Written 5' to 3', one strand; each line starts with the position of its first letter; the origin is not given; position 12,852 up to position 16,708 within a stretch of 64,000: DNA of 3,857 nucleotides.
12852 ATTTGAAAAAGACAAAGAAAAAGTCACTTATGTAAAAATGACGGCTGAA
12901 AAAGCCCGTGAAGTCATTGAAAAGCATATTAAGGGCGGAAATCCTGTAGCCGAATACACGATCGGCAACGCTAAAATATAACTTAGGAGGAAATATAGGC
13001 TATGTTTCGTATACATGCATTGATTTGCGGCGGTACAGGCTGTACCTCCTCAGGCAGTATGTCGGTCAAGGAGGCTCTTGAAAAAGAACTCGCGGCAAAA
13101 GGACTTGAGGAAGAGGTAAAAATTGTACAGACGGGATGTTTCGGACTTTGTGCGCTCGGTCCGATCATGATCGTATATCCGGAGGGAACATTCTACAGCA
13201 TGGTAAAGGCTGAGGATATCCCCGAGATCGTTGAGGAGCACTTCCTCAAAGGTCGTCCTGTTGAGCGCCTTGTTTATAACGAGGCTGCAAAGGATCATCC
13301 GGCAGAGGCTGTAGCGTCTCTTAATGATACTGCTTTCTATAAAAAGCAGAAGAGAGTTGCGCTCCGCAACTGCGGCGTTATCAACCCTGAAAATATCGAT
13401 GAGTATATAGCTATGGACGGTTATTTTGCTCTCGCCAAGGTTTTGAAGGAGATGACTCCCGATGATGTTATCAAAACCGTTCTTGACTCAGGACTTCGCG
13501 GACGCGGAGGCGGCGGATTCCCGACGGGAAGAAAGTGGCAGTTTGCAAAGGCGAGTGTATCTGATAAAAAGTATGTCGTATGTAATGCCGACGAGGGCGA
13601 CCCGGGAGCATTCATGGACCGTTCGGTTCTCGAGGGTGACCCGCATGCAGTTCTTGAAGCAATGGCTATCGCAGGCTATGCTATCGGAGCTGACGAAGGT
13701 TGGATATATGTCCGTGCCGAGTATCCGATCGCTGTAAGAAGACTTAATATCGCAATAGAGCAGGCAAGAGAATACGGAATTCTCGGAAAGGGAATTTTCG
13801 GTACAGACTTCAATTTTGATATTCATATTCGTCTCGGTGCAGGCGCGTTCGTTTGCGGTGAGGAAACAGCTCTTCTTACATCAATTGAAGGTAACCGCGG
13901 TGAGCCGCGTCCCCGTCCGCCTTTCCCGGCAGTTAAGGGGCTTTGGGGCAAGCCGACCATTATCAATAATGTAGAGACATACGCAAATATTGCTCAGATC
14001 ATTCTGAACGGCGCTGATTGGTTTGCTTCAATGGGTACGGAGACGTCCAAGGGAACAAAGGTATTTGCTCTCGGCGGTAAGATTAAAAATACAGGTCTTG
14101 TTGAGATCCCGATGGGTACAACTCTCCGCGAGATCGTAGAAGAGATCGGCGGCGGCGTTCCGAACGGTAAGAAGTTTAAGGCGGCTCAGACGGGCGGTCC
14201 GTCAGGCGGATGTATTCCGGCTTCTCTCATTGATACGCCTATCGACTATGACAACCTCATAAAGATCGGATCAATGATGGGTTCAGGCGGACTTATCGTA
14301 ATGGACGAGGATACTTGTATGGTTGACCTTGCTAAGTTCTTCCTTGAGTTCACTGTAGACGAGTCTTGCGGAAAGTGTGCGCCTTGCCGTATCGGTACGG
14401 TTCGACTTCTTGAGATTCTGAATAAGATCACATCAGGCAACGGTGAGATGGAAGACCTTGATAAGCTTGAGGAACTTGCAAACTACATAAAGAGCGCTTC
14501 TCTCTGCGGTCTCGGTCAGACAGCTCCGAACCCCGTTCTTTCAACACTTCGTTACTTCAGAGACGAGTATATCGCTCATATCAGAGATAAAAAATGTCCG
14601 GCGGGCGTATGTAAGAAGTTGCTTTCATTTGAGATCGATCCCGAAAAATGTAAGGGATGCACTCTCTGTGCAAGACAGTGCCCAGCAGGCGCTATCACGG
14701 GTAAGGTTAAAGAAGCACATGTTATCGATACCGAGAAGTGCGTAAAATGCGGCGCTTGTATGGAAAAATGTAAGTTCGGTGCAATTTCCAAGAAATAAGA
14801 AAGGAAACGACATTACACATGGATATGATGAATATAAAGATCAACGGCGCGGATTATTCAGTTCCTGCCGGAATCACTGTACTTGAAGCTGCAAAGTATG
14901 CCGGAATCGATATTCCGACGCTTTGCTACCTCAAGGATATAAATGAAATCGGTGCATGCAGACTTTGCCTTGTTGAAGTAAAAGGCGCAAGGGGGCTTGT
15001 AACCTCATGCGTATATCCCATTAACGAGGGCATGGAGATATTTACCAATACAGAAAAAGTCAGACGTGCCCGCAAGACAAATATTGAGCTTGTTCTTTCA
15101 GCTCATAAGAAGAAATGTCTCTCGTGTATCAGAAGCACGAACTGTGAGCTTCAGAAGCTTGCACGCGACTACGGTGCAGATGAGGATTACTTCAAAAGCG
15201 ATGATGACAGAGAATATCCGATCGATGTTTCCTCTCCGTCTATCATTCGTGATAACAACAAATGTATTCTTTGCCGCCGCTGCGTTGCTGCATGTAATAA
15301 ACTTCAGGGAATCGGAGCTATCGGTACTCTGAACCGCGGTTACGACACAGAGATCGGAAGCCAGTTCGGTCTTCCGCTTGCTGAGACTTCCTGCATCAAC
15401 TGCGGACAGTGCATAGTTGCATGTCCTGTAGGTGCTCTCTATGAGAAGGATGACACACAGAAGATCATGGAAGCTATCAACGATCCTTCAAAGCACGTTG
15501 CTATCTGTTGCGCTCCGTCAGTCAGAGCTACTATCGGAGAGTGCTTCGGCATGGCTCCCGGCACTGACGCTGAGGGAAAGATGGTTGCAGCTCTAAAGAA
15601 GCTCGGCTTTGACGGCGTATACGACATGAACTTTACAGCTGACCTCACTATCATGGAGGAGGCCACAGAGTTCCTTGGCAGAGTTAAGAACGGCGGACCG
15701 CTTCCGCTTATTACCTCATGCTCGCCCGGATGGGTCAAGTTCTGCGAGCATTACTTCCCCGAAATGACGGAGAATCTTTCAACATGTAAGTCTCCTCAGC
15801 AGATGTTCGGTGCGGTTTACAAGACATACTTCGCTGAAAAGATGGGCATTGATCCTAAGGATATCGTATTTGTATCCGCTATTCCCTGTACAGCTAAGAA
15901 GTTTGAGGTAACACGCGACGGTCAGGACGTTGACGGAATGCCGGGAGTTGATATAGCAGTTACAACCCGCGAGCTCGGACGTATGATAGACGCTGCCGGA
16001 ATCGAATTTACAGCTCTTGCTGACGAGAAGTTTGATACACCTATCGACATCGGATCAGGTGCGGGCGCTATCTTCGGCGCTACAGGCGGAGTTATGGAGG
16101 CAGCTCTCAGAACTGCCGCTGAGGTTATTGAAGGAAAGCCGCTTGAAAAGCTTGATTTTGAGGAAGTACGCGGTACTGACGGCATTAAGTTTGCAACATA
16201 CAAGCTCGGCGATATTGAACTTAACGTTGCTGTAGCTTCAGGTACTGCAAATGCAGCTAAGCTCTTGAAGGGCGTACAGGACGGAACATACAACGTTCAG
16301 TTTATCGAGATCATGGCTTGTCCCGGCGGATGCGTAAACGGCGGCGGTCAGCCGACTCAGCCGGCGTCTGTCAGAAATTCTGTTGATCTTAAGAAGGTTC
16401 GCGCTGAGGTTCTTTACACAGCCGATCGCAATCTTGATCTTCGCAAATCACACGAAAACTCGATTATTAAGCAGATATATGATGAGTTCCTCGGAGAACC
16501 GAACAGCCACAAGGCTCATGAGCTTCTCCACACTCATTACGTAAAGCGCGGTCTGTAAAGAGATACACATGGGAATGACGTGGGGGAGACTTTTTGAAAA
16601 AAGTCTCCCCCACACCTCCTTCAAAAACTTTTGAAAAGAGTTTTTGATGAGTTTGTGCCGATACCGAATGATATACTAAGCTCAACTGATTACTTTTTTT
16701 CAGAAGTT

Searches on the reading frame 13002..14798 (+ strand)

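Call 79: search_protein_families(library=pfam, proteins=[window:13002-14798:+], max_evalue=0.00001)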
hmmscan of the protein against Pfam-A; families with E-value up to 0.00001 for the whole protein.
window:13002-14798:+ (598 aa): 10 families
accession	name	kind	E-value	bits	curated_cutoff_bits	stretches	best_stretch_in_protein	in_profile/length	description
PF01512.22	Complex1_51K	-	2.1e-45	154.7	31.2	1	161-331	2-149/150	Nuo51 FMN-binding domain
PF10589.14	NADH_4Fe-4S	-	5.6e-35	119.5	23.5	1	442-526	1-85/85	NADH-ubiquinone oxidoreductase-F iron-sulfur binding region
PF00037.32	Fer4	-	2.2e-13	49.9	21.1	2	574-596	2-24/24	4Fe-4S binding domain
PF12837.12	Fer4_6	-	1.4e-09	37.9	25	1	543-565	2-24/24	4Fe-4S binding domain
PF13237.11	Fer4_10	-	4.5e-08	33.4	25.5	1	544-590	3-52/53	4Fe-4S dicluster domain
PF01257.25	2Fe-2S_thioredx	-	7.2e-08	32.8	24.8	1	5-79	67-143/145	Thioredoxin-like [2Fe-2S] ferredoxin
PF12797.12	Fer4_2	-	2.6e-07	30.6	24.5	0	544-562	4-22/22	4Fe-4S binding domain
PF12838.12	Fer4_7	-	8.6e-07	29.8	27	1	549-594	1-52/52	4Fe-4S dicluster domain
PF13187.11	Fer4_9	-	1.4e-06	28.7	27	1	549-595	1-52/52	4Fe-4S dicluster domain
PF10531.15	SLBB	-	1.7e-06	28.2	27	1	356-403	3-53/55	SLBB domain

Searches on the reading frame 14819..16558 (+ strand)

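Call 79: search_protein_families(library=pfam, proteins=[window:14819-16558:+], max_evalue=0.00001)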
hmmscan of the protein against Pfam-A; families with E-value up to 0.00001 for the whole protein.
window:14819-16558:+ (579 aa): 10 families
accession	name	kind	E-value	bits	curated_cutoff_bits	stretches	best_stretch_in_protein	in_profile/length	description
PF02906.19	Fe_hyd_lg_C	-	8.2e-91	304.4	22.1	1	225-509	1-245/245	Iron only hydrogenase large subunit, C-terminal domain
PF02256.22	Fe_hyd_SSU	-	4.2e-25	88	24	1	523-577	2-56/56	Iron hydrogenase small subunit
PF13510.11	Fer2_4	-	6.5e-21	74.6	22.8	1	3-78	3-81/82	2Fe-2S iron-sulfur cluster binding domain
PF10588.14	NADH-G_4Fe-4S_3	-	9.6e-14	51.1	27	1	85-122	1-38/40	NADH-ubiquinone oxidoreductase-G iron-sulfur binding region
PF22117.2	Fer4_Nqo3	-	3e-08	34.2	27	1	140-207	2-66/67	NADH-quinone oxidoreductase subunit 3, ferredoxin-like domain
PF12838.12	Fer4_7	-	3.4e-08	34.3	27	1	148-206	1-52/52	4Fe-4S dicluster domain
PF00037.32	Fer4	-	2.1e-07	30.9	21.1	1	190-208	6-24/24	4Fe-4S binding domain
PF13237.11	Fer4_10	-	3.3e-06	27.4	25.5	0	142-159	2-19/53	4Fe-4S dicluster domain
PF00111.32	Fer2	-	4.3e-06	27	21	0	8-55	3-48/77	2Fe-2S iron-sulfur cluster binding domain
PF12837.12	Fer4_6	-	5e-06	26.6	25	0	190-207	7-24/24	4Fe-4S binding domain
